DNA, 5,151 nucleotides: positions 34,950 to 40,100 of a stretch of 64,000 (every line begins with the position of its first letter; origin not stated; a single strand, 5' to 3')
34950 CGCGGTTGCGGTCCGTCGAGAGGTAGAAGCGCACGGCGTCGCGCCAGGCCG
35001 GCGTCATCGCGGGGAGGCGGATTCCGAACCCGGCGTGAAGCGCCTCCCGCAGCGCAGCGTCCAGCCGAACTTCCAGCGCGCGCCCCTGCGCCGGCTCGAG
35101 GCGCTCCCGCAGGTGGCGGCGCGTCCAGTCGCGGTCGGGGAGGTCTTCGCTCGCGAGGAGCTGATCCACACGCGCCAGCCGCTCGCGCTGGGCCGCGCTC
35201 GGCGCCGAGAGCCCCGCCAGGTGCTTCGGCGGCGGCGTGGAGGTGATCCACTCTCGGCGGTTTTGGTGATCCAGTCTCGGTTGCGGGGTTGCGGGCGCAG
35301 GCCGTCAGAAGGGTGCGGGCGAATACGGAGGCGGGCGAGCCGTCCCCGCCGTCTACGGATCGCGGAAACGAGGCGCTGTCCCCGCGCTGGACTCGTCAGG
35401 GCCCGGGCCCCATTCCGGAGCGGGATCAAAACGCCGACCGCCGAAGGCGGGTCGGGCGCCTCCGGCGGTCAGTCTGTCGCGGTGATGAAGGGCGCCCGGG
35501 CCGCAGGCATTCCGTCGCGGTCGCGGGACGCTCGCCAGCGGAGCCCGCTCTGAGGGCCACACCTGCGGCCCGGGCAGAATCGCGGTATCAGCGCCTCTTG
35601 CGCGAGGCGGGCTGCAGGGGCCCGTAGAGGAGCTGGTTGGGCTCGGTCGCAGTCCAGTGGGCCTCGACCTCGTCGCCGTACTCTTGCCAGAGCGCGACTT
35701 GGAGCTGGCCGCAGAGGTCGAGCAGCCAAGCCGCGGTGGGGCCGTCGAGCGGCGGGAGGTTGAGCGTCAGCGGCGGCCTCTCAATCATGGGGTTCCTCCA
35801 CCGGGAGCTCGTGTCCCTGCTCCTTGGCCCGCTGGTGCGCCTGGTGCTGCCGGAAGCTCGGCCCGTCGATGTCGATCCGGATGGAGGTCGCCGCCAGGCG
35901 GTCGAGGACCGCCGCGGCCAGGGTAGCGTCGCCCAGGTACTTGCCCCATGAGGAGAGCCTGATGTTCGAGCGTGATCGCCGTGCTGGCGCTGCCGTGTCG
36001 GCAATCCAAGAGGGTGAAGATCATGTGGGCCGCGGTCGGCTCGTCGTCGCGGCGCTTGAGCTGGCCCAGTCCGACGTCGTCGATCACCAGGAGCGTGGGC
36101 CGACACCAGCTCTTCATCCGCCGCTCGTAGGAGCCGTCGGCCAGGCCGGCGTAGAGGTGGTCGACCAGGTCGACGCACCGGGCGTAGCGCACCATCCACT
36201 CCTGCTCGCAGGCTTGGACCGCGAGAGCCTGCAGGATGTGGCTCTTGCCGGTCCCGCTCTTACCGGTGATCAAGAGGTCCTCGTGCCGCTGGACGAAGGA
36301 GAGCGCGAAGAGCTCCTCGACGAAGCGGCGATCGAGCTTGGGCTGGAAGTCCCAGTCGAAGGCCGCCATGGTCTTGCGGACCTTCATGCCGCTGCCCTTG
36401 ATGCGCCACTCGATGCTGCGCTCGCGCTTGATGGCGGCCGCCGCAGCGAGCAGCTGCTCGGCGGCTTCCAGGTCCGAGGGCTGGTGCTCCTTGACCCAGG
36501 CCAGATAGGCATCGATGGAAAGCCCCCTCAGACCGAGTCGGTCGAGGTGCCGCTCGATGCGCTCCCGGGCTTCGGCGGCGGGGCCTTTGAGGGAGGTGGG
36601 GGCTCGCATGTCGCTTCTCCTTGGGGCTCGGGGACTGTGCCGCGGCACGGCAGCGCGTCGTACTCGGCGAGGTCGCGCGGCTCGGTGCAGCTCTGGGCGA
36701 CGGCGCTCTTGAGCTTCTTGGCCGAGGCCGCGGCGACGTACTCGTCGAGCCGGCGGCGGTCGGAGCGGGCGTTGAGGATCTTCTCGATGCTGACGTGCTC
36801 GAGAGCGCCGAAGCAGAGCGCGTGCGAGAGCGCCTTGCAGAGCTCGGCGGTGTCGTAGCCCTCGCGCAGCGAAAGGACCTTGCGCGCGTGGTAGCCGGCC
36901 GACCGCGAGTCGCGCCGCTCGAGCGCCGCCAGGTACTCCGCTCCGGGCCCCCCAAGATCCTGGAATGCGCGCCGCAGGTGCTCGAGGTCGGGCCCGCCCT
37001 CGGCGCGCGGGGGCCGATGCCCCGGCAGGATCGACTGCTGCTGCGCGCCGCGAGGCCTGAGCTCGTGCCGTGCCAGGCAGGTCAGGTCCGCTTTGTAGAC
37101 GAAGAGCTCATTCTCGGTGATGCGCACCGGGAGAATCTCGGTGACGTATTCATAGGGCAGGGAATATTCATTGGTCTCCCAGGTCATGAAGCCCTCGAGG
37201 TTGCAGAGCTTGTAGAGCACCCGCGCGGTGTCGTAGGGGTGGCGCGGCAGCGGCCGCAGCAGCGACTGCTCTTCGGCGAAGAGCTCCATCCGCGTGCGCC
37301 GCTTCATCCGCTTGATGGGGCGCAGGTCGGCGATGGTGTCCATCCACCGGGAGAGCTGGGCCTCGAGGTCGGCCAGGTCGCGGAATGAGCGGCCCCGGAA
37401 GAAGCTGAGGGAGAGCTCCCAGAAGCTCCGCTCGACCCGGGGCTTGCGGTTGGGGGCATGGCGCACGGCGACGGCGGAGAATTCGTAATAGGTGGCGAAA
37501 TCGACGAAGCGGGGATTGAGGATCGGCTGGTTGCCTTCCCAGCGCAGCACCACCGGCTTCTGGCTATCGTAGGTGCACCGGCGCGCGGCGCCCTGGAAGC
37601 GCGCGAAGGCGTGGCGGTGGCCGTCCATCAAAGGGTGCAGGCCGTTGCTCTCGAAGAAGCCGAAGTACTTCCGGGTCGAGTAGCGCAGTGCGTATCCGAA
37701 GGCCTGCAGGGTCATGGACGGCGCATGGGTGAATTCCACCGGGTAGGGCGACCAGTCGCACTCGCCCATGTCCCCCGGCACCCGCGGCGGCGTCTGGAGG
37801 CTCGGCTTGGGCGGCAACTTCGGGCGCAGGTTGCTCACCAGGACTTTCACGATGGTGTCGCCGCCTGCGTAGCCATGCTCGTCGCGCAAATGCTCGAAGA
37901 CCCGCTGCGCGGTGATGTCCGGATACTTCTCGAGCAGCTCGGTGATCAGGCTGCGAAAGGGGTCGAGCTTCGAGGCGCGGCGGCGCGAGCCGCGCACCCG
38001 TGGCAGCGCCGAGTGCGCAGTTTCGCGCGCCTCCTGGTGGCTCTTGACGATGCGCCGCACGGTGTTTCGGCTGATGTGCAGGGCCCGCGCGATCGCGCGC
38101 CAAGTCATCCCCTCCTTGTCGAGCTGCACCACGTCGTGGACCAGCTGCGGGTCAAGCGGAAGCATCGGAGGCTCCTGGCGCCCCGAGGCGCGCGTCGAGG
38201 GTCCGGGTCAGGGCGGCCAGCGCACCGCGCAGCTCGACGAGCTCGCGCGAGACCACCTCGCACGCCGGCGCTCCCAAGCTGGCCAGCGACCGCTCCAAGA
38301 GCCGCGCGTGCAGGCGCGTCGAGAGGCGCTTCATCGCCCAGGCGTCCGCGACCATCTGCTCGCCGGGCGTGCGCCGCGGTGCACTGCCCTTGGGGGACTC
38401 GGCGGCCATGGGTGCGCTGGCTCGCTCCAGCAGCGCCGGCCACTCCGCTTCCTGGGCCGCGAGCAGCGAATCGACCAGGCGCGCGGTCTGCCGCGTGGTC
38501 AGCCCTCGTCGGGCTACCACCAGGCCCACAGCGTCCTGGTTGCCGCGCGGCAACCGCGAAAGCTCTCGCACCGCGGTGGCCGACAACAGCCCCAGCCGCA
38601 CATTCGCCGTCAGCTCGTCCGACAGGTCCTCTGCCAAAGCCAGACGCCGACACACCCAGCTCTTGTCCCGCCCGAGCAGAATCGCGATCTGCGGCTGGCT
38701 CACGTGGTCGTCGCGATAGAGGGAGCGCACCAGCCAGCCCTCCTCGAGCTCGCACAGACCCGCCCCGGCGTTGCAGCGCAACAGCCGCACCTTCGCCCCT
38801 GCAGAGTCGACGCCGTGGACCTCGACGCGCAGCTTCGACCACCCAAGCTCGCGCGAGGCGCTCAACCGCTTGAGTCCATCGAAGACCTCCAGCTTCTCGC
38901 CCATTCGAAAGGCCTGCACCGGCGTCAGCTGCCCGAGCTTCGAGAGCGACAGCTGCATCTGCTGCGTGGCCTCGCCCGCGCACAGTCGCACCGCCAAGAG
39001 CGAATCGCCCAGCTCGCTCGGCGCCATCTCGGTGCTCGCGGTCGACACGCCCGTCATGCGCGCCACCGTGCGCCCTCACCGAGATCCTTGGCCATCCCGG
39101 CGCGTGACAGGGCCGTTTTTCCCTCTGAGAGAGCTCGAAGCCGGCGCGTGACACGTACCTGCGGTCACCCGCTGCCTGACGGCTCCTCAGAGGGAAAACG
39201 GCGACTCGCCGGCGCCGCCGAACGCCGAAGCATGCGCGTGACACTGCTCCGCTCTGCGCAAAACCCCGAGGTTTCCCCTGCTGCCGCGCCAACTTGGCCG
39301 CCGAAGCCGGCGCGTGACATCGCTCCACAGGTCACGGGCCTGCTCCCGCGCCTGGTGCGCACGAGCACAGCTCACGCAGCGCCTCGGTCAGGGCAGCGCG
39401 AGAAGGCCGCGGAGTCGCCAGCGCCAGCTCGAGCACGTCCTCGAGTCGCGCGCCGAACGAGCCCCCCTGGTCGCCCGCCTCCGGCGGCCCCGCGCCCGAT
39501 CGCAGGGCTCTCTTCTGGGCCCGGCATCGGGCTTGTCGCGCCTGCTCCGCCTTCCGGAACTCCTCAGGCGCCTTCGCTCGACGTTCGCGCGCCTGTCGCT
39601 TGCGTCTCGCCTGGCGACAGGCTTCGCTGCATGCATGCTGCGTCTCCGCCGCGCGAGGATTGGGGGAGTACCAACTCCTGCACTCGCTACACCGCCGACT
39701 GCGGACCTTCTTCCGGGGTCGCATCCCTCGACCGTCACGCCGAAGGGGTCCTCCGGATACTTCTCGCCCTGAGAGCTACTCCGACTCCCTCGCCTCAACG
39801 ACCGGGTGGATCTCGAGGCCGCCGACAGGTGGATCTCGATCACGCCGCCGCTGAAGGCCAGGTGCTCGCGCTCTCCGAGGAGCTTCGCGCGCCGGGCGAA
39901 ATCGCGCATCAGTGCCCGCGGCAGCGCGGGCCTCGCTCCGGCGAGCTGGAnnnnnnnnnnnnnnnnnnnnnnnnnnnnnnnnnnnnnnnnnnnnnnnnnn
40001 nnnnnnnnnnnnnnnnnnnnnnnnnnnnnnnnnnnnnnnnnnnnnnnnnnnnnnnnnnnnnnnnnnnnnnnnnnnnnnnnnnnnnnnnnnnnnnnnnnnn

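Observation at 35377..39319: IS21-family element with an extra ParB-like gene coupled to istA and a trailing small ORF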

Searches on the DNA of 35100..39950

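Call 83: search_rna_families(source=window, start=35100, end=39950, threshold=evalue, max_evalue=1)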
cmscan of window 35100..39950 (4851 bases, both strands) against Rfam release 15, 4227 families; matches with E-value up to 1: 0.
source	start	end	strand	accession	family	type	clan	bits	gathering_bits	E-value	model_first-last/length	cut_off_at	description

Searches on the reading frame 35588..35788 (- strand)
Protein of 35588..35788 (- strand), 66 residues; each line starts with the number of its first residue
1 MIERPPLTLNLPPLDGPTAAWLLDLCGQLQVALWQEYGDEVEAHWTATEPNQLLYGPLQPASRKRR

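Call 3: search_protein_families(library=pfam, proteins=[window:35588-35788:-], max_evalue=0.01)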
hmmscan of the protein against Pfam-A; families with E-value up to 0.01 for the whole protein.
window:35588-35788:- (66 aa): 0 families

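Call 19: search_protein_families(library=ncbifam, proteins=[window:35588-35788:-], max_evalue=0.01)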
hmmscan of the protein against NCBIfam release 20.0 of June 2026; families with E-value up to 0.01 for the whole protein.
window:35588-35788:- (66 aa): 0 families

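Call 74: search_protein_families(library=pfam, proteins=[window:35591-35788:-], max_evalue=1)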
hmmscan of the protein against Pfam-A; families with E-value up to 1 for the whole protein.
window:35591-35788:- (66 aa): 0 families

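Call 89: search_protein_families(library=padloc, proteins=[window:35591-35788:-], max_evalue=0.01)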
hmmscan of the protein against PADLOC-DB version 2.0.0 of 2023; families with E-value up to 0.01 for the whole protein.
window:35591-35788:- (66 aa): 0 families
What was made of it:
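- The protein matches no anti-phage defence model in PADLOC (call 89), and its function is untested.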

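Call 90: search_protein_families(library=phrogs, proteins=[window:35591-35788:-], max_evalue=0.01)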
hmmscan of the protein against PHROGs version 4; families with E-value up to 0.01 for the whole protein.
window:35591-35788:- (66 aa): 0 families

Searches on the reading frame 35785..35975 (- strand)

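Call 3: search_protein_families(library=pfam, proteins=[window:35785-35975:-], max_evalue=0.01)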
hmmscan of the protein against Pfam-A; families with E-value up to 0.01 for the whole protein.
window:35785-35975:- (63 aa): 1 family
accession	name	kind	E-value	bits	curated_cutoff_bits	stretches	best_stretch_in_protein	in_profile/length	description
PF01695.23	IstB_IS21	-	1.5e-08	34.9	24.1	1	3-47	192-236/238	IstB-like ATP binding protein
